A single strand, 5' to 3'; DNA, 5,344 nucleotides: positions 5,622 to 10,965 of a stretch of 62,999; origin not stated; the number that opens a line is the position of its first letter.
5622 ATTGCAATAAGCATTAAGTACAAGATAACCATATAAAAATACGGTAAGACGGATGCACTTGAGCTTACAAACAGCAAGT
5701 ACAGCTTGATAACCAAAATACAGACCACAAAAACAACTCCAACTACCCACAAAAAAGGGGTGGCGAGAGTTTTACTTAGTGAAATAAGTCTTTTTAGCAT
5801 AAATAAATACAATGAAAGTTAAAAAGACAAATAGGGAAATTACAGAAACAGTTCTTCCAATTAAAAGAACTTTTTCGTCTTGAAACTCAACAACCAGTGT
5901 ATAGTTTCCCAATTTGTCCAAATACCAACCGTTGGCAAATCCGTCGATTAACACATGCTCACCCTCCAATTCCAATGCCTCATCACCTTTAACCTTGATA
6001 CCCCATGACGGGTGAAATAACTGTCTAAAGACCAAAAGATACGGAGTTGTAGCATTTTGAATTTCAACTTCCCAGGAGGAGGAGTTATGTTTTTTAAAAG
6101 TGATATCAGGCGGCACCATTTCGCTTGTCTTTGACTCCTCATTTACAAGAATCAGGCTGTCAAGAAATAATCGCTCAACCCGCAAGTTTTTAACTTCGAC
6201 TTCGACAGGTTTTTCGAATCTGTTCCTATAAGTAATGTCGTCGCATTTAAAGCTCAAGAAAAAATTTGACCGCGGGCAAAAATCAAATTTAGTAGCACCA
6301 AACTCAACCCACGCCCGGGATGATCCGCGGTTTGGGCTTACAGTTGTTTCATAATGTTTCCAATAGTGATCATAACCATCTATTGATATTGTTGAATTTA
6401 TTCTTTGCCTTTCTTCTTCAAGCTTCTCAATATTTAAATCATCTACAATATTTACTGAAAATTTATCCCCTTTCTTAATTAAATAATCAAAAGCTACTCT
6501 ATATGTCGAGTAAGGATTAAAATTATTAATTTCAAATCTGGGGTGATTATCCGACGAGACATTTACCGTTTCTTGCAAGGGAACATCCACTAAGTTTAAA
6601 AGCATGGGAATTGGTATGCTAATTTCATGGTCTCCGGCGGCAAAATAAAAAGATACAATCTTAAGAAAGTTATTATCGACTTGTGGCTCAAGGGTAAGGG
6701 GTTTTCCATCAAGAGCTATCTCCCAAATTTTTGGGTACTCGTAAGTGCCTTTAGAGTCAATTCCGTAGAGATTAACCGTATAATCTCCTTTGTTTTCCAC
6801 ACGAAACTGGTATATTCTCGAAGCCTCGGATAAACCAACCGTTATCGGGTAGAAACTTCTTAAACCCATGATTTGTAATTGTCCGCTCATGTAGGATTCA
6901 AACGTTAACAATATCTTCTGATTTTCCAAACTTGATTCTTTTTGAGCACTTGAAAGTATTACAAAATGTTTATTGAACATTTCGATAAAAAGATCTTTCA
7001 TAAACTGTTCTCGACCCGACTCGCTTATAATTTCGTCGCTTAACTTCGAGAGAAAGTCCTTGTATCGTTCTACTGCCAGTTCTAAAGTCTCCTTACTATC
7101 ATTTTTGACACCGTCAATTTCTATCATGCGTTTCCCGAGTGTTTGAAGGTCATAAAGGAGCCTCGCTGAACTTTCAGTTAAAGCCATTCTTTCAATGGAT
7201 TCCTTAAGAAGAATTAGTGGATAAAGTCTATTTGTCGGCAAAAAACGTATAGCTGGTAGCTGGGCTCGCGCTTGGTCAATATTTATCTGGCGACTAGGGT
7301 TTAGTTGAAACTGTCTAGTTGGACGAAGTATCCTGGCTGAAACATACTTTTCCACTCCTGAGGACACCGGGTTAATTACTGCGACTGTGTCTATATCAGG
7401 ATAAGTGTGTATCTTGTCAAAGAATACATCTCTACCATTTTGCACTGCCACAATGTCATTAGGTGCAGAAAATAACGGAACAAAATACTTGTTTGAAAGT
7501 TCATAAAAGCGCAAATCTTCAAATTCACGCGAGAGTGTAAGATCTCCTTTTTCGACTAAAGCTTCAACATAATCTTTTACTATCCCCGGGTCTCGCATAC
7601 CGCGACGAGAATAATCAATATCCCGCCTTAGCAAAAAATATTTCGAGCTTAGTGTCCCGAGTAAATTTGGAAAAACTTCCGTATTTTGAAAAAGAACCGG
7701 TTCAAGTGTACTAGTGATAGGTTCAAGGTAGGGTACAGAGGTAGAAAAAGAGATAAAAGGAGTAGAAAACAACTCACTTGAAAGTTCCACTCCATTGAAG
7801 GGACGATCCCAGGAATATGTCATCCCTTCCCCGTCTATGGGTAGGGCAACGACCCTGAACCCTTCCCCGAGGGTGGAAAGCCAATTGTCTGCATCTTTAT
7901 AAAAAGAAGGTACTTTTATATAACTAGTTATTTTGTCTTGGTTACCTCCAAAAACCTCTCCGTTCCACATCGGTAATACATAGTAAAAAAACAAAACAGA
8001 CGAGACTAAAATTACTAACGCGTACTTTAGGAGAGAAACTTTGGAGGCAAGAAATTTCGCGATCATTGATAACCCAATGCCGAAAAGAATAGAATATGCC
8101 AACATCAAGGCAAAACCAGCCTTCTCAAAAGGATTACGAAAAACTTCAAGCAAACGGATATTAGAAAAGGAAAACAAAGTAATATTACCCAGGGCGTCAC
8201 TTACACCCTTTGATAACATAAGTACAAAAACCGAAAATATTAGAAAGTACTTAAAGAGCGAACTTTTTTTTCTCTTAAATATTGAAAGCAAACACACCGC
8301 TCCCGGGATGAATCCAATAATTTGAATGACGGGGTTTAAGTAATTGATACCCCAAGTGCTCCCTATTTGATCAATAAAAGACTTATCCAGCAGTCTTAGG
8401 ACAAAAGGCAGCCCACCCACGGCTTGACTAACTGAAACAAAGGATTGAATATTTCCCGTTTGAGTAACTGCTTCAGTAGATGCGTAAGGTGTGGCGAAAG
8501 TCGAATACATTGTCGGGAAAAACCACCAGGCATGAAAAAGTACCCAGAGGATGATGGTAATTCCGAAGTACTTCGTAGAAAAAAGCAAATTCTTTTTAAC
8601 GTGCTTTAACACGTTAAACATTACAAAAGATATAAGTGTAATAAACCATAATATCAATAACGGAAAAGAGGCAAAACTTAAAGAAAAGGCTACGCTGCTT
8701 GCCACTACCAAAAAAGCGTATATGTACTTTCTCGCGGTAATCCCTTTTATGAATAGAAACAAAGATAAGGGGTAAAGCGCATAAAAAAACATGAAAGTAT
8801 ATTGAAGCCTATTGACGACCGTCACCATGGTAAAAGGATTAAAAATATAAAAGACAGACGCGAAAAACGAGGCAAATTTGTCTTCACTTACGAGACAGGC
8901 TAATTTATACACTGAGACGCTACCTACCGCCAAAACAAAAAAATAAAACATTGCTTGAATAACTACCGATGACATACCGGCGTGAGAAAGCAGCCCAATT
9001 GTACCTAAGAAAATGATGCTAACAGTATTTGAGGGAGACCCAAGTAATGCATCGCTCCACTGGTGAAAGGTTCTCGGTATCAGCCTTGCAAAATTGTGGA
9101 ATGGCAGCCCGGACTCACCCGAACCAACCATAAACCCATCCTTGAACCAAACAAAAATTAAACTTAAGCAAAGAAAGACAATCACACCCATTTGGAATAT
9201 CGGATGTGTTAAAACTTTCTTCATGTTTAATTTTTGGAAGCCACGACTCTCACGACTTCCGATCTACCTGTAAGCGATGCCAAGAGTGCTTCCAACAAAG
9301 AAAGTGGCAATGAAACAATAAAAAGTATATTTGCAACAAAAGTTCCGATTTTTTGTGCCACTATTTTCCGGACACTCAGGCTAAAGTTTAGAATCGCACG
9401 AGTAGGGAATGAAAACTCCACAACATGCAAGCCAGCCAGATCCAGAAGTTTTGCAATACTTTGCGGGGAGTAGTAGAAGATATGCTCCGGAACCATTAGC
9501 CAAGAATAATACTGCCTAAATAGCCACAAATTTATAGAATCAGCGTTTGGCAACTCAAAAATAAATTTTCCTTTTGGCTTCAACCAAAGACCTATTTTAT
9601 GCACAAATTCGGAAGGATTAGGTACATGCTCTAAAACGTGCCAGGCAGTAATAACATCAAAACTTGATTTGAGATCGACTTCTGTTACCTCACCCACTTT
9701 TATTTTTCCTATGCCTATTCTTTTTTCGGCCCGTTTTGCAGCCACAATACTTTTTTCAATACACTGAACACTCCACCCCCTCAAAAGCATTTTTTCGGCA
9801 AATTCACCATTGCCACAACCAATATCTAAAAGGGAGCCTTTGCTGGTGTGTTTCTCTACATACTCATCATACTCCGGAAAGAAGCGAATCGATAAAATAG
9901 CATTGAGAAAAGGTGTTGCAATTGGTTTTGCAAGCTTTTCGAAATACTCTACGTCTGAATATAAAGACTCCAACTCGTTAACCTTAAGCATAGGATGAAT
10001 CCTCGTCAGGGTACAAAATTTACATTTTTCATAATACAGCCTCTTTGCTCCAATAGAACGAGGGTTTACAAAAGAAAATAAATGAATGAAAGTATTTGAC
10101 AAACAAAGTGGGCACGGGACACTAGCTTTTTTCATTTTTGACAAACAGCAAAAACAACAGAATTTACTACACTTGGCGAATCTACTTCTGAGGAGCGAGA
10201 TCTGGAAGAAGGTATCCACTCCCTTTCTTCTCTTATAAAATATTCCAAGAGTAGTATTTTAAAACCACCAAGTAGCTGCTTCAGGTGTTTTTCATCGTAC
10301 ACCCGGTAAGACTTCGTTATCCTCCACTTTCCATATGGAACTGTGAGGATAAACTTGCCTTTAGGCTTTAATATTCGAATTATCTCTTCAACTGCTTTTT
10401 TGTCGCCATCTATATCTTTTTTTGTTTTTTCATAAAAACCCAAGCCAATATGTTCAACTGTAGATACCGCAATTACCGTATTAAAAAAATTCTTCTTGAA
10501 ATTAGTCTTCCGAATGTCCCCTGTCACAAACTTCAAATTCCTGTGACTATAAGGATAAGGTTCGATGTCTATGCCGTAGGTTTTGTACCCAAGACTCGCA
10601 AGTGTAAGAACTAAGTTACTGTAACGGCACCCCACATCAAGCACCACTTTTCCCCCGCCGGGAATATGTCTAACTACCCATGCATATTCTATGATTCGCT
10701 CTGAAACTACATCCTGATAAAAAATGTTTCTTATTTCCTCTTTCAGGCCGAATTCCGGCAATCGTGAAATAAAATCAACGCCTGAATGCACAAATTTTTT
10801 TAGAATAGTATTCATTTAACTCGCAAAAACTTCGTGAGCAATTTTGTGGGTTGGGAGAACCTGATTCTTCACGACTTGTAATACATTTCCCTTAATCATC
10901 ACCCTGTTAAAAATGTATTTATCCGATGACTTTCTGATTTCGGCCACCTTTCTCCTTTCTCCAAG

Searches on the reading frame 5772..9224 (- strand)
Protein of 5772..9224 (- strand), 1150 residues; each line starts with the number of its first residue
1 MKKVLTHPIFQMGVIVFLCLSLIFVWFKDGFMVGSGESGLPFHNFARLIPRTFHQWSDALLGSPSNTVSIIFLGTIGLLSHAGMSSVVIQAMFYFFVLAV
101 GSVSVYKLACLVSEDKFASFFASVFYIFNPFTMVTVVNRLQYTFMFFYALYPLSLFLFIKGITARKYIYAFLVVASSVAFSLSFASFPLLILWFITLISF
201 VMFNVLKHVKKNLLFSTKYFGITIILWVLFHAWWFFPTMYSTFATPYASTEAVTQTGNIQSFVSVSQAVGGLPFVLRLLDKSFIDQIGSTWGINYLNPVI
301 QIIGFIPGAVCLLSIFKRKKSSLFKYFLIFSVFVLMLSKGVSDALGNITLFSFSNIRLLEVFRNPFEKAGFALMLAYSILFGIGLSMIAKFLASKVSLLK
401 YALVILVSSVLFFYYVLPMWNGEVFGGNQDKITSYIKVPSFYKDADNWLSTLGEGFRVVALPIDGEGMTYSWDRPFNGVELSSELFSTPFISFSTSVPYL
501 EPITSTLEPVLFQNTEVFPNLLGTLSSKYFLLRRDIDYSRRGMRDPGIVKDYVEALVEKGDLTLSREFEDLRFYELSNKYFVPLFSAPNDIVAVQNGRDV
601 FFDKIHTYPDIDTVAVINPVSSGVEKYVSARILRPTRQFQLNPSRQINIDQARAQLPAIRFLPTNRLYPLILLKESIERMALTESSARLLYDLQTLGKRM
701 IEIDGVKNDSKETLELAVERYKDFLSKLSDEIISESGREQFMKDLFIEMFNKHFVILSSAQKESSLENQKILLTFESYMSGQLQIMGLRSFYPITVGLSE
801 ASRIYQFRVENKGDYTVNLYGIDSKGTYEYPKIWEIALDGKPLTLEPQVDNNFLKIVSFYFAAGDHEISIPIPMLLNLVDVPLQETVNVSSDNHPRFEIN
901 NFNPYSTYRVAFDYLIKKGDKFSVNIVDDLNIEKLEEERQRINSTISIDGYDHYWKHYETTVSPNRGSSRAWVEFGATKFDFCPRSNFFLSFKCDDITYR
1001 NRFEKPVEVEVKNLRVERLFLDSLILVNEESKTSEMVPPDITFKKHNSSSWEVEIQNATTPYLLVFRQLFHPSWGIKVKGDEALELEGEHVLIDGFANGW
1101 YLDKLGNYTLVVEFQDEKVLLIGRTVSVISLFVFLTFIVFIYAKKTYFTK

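Call 12: search_protein_families(library=pfam, proteins=[window:5772-9224:-], max_evalue=0.001)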
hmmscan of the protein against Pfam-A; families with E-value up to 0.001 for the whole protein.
window:5772-9224:- (1150 aa): 1 family
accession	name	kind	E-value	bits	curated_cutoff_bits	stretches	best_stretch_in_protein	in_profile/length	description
PF11847.13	GT-C_AftD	-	0.00037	19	26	0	78-553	63-527/661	Alpha-(1->3)-arabinofuranosyltransferase, N-terminal GT-C domain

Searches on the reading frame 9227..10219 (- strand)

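Call 12: search_protein_families(library=pfam, proteins=[window:9227-10219:-], max_evalue=0.001)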
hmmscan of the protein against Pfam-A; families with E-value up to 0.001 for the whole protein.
window:9227-10219:- (330 aa): 7 families
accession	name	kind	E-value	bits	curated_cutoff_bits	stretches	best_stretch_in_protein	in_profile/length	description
PF13489.12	Methyltransf_23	-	1.4e-28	100.1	27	1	117-268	13-163/164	Methyltransferase domain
PF08241.18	Methyltransf_11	-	1.7e-14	54.7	21.2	1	131-221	1-95/95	Methyltransferase domain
PF08242.18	Methyltransf_12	-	7e-12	46.4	30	1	131-219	1-98/98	Methyltransferase domain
PF13649.12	Methyltransf_25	-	2.2e-10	41.5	27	1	131-217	2-97/97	Methyltransferase domain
PF13847.12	Methyltransf_31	-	4.5e-10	39.8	27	1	125-225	2-113/145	Methyltransferase domain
PF05219.18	DREV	-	3.7e-05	23.4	26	1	126-223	94-188/265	DREV methyltransferase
PF05401.17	NodS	-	0.00052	20.3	24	1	124-226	41-149/201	Nodulation protein S (NodS)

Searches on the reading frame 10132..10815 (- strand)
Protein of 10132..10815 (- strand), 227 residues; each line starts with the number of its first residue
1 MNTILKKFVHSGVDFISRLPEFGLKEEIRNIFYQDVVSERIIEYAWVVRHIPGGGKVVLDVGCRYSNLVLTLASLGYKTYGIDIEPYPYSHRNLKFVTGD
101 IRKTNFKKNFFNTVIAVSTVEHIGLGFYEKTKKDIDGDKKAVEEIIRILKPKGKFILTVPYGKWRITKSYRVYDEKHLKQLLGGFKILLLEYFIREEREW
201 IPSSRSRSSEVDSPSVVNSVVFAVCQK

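Call 12: search_protein_families(library=pfam, proteins=[window:10132-10815:-], max_evalue=0.001)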
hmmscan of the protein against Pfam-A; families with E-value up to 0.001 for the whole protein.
window:10132-10815:- (227 aa): 5 families
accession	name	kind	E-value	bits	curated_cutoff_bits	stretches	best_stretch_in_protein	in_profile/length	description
PF08241.18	Methyltransf_11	-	3e-11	44.2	21.2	1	59-157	1-95/95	Methyltransferase domain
PF03269.20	DUF268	-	3.6e-07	30.6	25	1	108-188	60-140/176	Caenorhabditis protein of unknown function, DUF268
PF13847.12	Methyltransf_31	-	4.2e-07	30.2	27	0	93-161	55-113/145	Methyltransferase domain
PF13649.12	Methyltransf_25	-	4.9e-07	30.8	27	1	58-153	1-97/97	Methyltransferase domain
PF13489.12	Methyltransf_23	-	5.3e-07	29.9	27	1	55-167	23-126/164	Methyltransferase domain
